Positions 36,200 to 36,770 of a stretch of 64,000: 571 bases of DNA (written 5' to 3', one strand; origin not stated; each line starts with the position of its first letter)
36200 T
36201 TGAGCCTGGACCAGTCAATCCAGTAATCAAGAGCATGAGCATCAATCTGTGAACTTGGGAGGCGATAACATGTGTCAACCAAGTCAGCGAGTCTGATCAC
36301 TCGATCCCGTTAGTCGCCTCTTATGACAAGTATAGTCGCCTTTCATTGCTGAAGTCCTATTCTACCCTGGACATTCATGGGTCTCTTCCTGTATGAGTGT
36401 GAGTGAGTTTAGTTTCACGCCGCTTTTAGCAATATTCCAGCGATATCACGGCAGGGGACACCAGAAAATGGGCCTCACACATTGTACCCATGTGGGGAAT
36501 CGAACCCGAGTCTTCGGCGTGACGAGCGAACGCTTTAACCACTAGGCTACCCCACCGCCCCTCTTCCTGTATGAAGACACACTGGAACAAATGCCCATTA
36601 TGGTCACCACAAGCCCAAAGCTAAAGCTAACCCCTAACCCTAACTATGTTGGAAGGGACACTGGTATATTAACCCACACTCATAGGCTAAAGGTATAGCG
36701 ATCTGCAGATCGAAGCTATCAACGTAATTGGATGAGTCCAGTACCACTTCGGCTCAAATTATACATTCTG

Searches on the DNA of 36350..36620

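Call 44: search_rna_families(source=window, start=36350, end=36620, threshold=evalue, max_evalue=1, show_alignments=1)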
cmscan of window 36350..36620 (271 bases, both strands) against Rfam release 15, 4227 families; matches with E-value up to 1: 1.
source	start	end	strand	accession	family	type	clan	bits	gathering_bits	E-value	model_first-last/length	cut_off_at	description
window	36492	36550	-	RF00005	tRNA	Gene; tRNA;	CL00001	26.1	29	0.0016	7-64/71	no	tRNA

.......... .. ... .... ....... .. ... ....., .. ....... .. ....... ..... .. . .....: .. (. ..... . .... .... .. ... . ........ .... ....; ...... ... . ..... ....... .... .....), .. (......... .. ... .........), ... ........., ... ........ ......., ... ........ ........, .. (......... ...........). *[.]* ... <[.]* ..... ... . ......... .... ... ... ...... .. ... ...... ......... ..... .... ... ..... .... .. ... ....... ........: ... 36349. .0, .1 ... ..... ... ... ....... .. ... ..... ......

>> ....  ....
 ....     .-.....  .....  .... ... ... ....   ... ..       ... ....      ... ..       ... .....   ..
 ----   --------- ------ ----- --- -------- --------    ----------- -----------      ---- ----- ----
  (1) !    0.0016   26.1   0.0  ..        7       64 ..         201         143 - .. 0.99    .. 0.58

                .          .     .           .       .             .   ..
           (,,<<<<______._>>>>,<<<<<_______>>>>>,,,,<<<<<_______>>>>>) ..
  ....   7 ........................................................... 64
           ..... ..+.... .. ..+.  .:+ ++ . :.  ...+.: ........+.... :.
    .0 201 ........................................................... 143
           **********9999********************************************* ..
